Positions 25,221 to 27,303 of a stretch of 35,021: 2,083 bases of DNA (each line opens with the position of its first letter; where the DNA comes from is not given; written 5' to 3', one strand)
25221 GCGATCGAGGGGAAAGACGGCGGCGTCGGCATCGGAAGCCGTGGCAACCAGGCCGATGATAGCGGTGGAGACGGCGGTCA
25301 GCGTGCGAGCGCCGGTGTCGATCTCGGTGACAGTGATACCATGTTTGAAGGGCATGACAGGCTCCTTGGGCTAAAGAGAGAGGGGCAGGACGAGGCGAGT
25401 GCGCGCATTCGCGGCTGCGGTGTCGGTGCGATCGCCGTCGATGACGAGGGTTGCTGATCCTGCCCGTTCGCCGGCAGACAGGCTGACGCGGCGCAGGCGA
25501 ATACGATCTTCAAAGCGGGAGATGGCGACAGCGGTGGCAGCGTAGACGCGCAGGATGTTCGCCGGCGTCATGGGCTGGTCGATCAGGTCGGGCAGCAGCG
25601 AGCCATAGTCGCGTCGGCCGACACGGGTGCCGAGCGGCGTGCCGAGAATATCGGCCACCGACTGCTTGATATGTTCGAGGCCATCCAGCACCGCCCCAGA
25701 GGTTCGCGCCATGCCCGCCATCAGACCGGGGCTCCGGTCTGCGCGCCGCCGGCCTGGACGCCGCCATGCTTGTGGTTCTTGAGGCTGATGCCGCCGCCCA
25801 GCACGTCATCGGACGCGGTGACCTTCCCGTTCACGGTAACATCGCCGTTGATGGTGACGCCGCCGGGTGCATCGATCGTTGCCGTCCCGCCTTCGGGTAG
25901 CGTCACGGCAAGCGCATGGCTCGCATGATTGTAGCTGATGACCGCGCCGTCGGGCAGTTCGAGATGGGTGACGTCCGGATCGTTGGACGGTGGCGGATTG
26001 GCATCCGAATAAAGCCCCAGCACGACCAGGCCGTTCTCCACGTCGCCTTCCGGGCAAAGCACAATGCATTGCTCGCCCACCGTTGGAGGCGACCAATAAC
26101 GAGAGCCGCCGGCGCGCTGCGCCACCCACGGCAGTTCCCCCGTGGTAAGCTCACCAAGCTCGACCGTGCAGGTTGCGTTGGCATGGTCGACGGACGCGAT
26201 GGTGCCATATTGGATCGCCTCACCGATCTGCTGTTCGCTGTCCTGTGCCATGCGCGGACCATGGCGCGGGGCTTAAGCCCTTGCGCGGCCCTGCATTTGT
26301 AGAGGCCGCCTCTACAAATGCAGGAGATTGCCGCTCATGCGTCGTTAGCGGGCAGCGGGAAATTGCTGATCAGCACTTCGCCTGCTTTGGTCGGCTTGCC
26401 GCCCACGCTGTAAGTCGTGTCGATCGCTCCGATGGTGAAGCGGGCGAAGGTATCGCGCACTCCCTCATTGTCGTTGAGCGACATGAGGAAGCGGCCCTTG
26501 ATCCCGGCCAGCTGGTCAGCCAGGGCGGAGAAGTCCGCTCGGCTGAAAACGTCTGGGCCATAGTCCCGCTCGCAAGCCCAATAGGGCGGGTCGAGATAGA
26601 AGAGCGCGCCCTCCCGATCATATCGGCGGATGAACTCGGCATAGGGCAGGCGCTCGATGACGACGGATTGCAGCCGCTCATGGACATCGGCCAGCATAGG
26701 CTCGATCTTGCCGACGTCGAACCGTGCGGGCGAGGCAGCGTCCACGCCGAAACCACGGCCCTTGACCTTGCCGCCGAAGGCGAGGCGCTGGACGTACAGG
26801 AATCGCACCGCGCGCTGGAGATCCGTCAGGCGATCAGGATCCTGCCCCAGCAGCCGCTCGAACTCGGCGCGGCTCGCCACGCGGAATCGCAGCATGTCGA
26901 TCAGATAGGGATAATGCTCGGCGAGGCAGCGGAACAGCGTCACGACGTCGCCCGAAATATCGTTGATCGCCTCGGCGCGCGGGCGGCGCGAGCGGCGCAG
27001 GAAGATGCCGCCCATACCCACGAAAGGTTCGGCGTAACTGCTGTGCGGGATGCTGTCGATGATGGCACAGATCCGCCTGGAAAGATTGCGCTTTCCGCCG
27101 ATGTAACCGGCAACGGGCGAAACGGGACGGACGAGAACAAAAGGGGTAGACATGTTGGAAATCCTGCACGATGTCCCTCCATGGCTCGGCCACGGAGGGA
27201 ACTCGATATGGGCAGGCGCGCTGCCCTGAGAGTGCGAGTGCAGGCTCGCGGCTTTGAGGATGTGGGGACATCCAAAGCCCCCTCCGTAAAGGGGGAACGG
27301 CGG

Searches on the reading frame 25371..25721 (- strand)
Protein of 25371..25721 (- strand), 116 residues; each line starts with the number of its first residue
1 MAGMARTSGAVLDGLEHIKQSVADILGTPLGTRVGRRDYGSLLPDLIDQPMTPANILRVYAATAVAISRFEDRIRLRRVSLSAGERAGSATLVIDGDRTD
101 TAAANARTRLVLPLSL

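Call 7: search_protein_families(library=phrogs, proteins=[window:25371-25721:-])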
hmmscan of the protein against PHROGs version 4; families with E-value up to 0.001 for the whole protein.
window:25371-25721:- (116 aa): 3 families
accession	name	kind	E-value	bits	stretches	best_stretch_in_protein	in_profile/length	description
phrog_43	-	tail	5.5e-38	130.5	1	1-104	5-107/126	baseplate wedge subunit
phrog_261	-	tail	1.5e-10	42.4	1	10-82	39-111/312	baseplate wedge subunit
phrog_975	-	tail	1.3e-05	25.4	1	11-60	130-179/238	baseplate protein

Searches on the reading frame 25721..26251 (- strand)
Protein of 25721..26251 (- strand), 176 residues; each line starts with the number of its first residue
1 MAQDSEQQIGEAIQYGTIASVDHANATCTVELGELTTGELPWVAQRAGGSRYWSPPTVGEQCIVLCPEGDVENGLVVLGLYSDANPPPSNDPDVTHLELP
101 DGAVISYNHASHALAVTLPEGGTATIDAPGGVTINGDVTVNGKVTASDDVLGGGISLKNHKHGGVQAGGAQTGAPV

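Call 7: search_protein_families(library=phrogs, proteins=[window:25721-26251:-])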
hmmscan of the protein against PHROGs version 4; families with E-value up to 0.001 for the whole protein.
window:25721-26251:- (176 aa): 4 families
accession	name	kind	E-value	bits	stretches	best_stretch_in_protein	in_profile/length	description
phrog_9992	-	tail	2.8e-31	109.8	1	8-146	13-154/228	baseplate assembly protein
phrog_6142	-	tail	1.1e-15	58.9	1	3-103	9-112/165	baseplate assembly protein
phrog_20516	-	unknown function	2.5e-13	50.9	1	117-175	24-81/82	-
phrog_11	-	tail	1.1e-10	40.2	1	5-174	12-179/1960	baseplate spike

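Call 52: find_related_loci(query=window:25721-26251:-, collection=viral_contigs, flank=400)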
Query window:25721-26251:- (176 aa) in viral_contigs; peptide patterns used: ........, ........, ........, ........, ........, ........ (x = any residue, [..] = any of these).
63 stretches matched a pattern; 48 encode a relative of the query (tblastn E <= 1e-3); 48 distinct loci.
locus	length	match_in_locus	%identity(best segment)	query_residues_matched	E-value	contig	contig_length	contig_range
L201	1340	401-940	79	3-176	4e-97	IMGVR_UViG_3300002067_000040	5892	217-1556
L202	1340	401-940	79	3-176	3e-95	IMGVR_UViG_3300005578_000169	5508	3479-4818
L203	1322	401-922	79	3-176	7e-95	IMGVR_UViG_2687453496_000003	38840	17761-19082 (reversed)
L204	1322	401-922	78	3-176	9e-94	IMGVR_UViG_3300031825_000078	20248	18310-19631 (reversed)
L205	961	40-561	78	3-176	3e-95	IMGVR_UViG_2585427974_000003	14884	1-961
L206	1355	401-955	75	4-176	7e-92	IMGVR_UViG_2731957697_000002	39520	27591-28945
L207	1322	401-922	76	3-176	8e-92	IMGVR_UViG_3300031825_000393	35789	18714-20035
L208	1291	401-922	77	2-175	5e-93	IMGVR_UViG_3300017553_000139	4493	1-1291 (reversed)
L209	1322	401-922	75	3-176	5e-91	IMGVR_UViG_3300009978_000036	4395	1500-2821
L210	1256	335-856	75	3-176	3e-92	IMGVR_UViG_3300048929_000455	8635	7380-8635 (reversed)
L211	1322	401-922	72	3-176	1e-86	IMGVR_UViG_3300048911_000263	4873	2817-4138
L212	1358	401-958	71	3-176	1e-86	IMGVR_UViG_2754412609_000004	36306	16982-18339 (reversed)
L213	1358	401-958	69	3-176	2e-83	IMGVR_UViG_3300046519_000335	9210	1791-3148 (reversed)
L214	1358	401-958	72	3-176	5e-88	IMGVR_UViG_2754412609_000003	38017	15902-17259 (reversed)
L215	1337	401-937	55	3-175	2e-54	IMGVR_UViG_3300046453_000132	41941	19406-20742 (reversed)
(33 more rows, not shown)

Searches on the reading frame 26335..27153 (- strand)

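Call 7: search_protein_families(library=phrogs, proteins=[window:26335-27153:-])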
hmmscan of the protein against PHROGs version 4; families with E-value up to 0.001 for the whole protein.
window:26335-27153:- (272 aa): 4 families
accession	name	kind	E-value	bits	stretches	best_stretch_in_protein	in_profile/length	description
phrog_56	-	other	6.8e-72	244.7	1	11-269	61-327/647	DNA methyltransferase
phrog_1996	-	other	3.5e-23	83.2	1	145-266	18-142/150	DNA methyltransferase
phrog_13242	-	unknown function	1.1e-17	65.2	1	15-226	29-229/450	-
phrog_26700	-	unknown function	8e-06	25.6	1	11-131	6-129/552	-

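Call 9: search_protein_families(library=pfam, proteins=[window:26335-27153:-])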
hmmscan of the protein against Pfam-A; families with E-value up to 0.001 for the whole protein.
window:26335-27153:- (272 aa): 1 family
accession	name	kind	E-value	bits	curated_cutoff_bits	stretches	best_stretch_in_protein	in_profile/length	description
PF02086.21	MethyltransfD12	-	1.6e-19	71.1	22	1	17-249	1-252/253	D12 class N6 adenine-specific DNA methyltransferase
